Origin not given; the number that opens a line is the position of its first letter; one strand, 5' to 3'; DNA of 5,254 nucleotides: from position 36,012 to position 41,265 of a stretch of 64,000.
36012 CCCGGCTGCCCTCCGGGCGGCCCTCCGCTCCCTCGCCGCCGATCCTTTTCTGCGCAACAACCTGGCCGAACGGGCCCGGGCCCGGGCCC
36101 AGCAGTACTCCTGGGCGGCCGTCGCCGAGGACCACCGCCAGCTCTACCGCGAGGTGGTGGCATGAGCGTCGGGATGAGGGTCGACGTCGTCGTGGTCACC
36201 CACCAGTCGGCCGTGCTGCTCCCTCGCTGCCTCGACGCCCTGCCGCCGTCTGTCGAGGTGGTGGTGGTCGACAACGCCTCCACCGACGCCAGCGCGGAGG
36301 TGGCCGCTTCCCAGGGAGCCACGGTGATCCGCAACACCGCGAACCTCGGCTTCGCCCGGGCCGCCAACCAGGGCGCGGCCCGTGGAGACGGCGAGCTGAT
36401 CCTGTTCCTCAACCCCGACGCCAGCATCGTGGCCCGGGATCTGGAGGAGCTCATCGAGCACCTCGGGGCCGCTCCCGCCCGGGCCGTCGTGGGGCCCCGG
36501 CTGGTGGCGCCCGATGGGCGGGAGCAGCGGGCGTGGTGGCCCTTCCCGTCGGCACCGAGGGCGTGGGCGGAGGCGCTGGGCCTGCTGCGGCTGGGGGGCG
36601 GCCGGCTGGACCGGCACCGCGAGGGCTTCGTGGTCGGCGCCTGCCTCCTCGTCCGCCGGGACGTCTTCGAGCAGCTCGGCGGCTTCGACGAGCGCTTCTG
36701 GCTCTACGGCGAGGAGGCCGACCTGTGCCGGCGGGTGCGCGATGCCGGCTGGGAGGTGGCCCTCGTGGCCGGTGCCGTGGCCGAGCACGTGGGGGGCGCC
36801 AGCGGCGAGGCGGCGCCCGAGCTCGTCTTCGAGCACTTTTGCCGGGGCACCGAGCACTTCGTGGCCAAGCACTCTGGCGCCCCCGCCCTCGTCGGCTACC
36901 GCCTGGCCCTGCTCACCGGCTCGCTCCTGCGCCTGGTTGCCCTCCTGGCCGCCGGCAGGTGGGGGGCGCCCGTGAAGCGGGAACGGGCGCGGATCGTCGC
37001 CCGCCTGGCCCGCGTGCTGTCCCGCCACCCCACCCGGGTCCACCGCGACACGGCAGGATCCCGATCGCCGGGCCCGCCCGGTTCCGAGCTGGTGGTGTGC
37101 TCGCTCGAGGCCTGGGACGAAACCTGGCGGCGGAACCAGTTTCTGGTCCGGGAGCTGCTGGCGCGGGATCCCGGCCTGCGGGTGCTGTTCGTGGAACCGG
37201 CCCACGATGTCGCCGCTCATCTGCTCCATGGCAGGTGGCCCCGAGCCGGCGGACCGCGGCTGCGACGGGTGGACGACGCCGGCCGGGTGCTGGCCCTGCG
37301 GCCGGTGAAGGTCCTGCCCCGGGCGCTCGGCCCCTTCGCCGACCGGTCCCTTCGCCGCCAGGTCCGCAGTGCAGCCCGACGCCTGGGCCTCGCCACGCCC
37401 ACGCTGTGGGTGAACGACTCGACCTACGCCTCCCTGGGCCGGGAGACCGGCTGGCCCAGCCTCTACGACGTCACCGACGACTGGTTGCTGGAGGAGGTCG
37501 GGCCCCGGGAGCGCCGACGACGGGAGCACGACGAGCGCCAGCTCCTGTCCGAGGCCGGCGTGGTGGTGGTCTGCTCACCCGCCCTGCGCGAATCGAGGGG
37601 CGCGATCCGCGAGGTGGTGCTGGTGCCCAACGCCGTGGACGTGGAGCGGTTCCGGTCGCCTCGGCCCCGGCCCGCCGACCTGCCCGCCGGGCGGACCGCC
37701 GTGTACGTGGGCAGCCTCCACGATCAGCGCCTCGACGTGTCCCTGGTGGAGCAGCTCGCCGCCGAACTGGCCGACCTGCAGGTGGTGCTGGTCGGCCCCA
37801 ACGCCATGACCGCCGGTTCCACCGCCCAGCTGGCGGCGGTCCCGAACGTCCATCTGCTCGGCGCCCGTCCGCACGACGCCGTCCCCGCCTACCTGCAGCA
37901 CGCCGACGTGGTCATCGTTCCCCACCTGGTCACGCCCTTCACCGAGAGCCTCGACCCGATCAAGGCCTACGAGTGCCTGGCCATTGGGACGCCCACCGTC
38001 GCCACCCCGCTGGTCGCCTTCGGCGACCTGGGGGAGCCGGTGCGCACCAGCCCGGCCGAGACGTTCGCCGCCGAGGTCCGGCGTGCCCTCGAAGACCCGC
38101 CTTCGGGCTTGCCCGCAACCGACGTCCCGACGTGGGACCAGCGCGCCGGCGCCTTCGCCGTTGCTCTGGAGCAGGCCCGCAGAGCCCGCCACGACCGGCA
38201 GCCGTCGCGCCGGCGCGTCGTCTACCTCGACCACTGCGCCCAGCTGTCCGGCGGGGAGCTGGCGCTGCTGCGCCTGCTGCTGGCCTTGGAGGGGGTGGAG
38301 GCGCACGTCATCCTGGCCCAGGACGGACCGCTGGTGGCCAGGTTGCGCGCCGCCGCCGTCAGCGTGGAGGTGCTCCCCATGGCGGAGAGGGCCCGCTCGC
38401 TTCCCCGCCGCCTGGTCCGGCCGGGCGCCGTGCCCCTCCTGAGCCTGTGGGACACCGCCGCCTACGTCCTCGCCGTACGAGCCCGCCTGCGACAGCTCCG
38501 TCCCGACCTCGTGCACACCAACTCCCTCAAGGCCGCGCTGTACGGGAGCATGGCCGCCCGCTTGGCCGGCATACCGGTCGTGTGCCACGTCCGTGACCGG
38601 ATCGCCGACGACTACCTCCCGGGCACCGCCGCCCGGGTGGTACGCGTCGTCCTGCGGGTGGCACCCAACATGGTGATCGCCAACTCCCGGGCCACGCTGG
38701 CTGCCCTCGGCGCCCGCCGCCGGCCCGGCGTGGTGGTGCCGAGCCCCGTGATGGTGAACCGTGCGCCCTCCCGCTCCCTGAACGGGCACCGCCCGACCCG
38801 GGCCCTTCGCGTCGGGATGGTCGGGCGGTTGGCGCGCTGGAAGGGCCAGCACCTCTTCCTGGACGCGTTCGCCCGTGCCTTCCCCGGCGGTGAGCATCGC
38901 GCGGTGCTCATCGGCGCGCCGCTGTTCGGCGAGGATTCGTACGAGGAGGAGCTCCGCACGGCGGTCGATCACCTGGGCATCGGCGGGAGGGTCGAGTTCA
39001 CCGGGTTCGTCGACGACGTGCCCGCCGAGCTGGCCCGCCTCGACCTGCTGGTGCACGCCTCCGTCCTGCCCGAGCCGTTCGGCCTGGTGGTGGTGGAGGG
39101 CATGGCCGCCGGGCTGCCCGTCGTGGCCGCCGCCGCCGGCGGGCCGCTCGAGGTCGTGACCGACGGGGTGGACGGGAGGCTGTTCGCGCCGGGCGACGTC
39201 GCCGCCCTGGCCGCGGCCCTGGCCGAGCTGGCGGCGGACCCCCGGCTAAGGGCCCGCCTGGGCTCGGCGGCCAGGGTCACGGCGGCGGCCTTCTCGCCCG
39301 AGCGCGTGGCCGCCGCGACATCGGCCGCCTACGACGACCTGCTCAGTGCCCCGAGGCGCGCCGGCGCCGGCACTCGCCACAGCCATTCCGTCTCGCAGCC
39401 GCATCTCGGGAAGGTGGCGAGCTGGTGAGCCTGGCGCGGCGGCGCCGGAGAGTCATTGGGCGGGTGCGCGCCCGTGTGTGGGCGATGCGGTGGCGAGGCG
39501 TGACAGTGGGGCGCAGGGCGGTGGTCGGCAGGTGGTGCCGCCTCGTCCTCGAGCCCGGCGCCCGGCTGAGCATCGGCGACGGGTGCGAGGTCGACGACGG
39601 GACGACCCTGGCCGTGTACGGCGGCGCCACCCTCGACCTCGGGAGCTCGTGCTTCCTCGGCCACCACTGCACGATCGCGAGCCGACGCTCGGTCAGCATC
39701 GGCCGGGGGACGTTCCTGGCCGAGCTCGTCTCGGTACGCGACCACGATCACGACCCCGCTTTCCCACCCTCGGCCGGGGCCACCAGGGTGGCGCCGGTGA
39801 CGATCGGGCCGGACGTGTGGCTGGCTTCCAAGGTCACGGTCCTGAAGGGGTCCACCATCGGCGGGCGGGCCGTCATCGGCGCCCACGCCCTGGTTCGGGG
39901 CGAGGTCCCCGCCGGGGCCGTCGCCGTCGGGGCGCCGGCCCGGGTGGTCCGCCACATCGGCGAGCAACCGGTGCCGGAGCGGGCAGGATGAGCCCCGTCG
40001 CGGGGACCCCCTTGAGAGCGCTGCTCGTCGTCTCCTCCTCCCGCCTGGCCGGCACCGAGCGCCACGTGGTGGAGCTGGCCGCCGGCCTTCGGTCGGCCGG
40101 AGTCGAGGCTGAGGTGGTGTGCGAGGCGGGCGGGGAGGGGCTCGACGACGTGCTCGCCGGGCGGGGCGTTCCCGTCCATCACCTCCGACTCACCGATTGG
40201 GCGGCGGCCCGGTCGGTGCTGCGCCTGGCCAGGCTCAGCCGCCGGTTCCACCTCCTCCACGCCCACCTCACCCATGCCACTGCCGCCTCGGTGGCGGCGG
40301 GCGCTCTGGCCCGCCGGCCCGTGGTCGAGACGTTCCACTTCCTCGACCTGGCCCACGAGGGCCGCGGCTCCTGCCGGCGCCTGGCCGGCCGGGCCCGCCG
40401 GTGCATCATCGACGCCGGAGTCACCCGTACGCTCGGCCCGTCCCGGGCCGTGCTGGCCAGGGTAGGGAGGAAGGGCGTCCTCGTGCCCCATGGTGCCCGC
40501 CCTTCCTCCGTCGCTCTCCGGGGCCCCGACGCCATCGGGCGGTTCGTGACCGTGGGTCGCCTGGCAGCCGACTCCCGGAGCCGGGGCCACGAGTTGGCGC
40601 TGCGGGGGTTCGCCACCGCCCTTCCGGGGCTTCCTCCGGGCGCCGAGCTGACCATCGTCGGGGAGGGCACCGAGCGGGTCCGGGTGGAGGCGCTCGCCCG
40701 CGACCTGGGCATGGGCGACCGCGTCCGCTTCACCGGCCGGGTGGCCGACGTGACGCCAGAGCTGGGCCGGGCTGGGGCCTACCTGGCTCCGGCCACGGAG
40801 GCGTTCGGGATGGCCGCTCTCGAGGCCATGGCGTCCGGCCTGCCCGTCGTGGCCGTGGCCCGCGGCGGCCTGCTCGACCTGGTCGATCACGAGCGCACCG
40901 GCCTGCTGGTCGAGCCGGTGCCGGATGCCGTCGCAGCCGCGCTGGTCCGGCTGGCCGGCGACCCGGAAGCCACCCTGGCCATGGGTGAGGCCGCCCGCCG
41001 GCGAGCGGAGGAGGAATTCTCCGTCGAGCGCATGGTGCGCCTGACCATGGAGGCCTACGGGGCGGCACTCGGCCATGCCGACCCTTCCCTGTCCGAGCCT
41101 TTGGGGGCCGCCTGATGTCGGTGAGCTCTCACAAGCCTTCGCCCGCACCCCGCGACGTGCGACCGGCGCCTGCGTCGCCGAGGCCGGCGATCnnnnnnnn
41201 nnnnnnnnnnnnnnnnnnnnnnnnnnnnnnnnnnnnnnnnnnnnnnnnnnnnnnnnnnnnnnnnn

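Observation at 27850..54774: tRNA-Met-integrated ~26.9 kb island whose cargo is an entire glycan biosynthesis cluster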

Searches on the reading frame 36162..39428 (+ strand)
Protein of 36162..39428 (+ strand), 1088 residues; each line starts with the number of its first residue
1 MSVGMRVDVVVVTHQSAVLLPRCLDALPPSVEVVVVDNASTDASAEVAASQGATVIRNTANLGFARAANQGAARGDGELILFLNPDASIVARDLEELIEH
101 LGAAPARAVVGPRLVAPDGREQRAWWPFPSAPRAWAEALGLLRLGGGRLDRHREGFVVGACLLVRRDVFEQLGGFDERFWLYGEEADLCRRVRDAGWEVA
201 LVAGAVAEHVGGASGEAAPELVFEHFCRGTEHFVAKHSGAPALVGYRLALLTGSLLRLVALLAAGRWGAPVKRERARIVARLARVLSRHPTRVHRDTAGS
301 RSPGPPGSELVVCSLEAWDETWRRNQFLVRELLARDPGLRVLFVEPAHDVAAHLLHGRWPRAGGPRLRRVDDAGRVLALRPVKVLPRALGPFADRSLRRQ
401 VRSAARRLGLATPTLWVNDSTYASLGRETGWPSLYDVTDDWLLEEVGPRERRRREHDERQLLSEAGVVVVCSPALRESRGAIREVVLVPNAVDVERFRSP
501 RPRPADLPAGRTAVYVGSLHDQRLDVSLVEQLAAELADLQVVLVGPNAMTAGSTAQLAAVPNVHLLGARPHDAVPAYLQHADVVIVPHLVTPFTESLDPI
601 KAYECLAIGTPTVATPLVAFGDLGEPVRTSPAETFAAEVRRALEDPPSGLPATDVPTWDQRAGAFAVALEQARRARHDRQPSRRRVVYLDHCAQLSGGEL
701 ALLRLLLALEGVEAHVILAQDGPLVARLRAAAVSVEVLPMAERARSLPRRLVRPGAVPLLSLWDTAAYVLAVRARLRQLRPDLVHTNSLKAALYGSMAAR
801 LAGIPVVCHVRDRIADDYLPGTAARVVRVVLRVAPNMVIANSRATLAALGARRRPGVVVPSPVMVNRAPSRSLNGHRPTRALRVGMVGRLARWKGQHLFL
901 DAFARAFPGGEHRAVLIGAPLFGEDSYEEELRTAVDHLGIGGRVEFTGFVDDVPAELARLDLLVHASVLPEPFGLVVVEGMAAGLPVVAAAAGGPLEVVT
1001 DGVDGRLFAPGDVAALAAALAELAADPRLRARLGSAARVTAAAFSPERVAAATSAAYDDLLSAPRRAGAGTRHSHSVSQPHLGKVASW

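Call 9: search_protein_families(library=pfam, proteins=[window:36162-39428:+])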
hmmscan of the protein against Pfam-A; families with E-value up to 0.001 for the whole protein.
window:36162-39428:+ (1088 aa): 11 families
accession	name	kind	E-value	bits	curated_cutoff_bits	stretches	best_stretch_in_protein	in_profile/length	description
PF13692.12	Glyco_trans_1_4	-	1.5e-45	155.4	27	2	883-1026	3-142/142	Glycosyl transferases group 1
PF00534.26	Glycos_transf_1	-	1.1e-44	152.4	26.4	2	883-1038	17-170/172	Glycosyl transferases group 1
PF00535.33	Glycos_transf_2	-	4.2e-22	79.3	23.3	1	9-172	2-167/168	Glycosyl transferase family 2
PF13641.12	Glyco_tranf_2_3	-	3e-11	44.2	27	1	7-214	3-216/230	Glycosyltransferase like family 2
PF13439.12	Glyco_transf_4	-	3.4e-10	40.6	28.5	1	724-863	11-166/170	Glycosyltransferase Family 4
PF13579.12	Glyco_trans_4_4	-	1.8e-09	38.6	29.7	1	707-860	14-156/158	Glycosyl transferase 4-like domain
PF13524.12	Glyco_trans_1_2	-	1.6e-08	35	25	0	899-1045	5-134/144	Glycosyl transferase-like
PF10111.15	Glyco_tranf_2_2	-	9.5e-06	25.7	27.3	0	29-97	28-102/276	Glycosyltransferase like family 2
PF13632.12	Glyco_trans_2_3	-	1.8e-05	25.1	27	1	80-208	2-123/198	Glycosyl transferase family group 2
PF02709.20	Glyco_transf_7C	-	1.8e-05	24.8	23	1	158-203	20-66/78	N-terminal domain of galactosyltransferase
PF13506.12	Glyco_transf_21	-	2.9e-05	24.1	21.7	0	153-212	98-157/174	Glycosyl transferase family 21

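Call 79: search_protein_families(library=ncbifam, proteins=[window:36162-39428:+], max_evalue=0.00001)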
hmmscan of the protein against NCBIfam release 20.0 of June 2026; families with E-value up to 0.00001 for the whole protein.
window:36162-39428:+ (1088 aa): 36 families (the best 25 are shown)
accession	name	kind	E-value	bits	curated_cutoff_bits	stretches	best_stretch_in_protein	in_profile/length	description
TIGR03088.1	stp2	hypoth_equivalog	2e-34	119.3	409.05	1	880-1061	193-374/374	TIGR03088 family PEP-CTERM/XrtA system glycosyltransferase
NF041876.1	EPS_EpsE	equivalog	1.8e-30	106.4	400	1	870-1050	203-386/389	exopolysaccharide biosynthesis GT4 family glycosyltransferase EpsE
TIGR04063.1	stp3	hypoth_equivalog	7.1e-26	91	442.05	2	884-1038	216-372/397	TIGR04063 family PEP-CTERM/XrtA system glycosyltransferase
TIGR03965.1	mycofact_glyco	equivalog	2.8e-22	79.2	280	1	7-209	76-280/467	mycofactocin biosynthesis glycosyltransferase MftF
TIGR03449.1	mycothiol_MshA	equivalog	9.7e-21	74.1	462.5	1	856-1061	196-404/406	D-inositol-3-phosphate glycosyltransferase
TIGR03999.1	thiol_BshA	equivalog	4.1e-19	68.8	273.7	1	923-1061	236-374/375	N-acetyl-alpha-D-glucosaminyl L-malate synthase BshA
TIGR04047.1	MSMEG_0565_glyc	hypoth_equivalog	2.3e-16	59.9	259.85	1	895-1058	207-372/373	MSMEG_0565 family glycosyltransferase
NF041875.1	EPS_EpsD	equivalog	5.2e-16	59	370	1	7-212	1-209/325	exopolysaccharide biosynthesis glycosyltransferase EpsD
TIGR02149.1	glgA_Coryne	subfamily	1.4e-15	57.3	302.4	1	884-1060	207-390/391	glycogen synthase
NF047676.1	TeichurnBiosyTuaH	equivalog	6.6e-15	54.9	550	1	412-617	99-321/384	teichuronic acid biosynthesis protein TuaH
TIGR04283.1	glyco_like_mftF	equivalog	4.7e-14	52.5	182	1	11-203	5-179/221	TIGR04283 family arsenosugar biosynthesis glycosyltransferase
NF053787.1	GlcN_PG_synth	equivalog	1e-13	50.9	480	1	951-1060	253-359/361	N-acetylglucosaminyl phosphatidylglycerol synthase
NF038229.1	Glyco4_Geo_Pelo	equivalog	1.7e-13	50.3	400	1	771-1061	46-337/338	GPMC system family 4 glycosyltransferase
TIGR04348.1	TIGR04348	equivalog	3.9e-11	42.6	300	1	864-1053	121-304/310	selenoneine biosynthesis selenosugar synthase SenB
NF038011.1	PelF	equivalog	1.4e-10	40.9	100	1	848-1018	274-443/489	GT4 family glycosyltransferase PelF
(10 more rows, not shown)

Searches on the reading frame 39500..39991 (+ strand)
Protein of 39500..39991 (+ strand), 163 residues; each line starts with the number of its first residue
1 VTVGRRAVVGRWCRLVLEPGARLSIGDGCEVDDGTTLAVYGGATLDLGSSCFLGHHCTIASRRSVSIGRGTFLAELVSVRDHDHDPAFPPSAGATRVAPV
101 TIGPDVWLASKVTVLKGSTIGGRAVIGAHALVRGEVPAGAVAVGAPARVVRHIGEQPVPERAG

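Call 9: search_protein_families(library=pfam, proteins=[window:39500-39991:+])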
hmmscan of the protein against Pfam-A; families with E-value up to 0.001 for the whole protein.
window:39500-39991:+ (163 aa): 1 family
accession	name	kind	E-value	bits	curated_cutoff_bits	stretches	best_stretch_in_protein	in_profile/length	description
PF00132.30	Hexapep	-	1.2e-11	44.2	27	1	100-134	2-36/36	Bacterial transferase hexapeptide (six repeats)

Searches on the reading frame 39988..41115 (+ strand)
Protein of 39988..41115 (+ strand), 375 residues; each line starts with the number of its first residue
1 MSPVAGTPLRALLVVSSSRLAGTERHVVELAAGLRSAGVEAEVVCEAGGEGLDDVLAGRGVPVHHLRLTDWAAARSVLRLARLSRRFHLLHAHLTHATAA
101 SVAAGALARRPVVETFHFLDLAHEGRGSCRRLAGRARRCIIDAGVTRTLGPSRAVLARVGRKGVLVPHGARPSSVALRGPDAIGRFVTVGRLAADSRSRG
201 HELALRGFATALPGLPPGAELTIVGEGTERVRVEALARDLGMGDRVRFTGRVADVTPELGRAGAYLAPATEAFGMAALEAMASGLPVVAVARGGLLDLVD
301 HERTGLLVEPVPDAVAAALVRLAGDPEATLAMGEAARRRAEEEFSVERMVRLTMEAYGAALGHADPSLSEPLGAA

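Call 9: search_protein_families(library=pfam, proteins=[window:39988-41115:+])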
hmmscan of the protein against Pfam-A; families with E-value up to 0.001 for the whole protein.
window:39988-41115:+ (375 aa): 7 families
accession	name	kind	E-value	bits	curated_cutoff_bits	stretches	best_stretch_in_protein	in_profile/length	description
PF13692.12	Glyco_trans_1_4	-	6.7e-28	98.2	27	1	186-324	4-141/142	Glycosyl transferases group 1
PF00534.26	Glycos_transf_1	-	1.2e-26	93.7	26.4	1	188-339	20-172/172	Glycosyl transferases group 1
PF13579.12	Glyco_trans_4_4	-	3e-15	57.4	29.7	1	22-164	2-147/158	Glycosyl transferase 4-like domain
PF13439.12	Glyco_transf_4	-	3.7e-15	56.8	28.5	1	22-163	3-153/170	Glycosyltransferase Family 4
PF20706.3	GT4-conflict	-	1e-08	35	26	1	181-331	195-363/385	Family 4 Glycosyltransferase in conflict systems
PF13524.12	Glyco_trans_1_2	-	1.6e-05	25.3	25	1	271-351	61-140/144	Glycosyl transferase-like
PF13477.12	Glyco_trans_4_2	-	0.00056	20.5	23.4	1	23-123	9-113/139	Glycosyl transferase 4-like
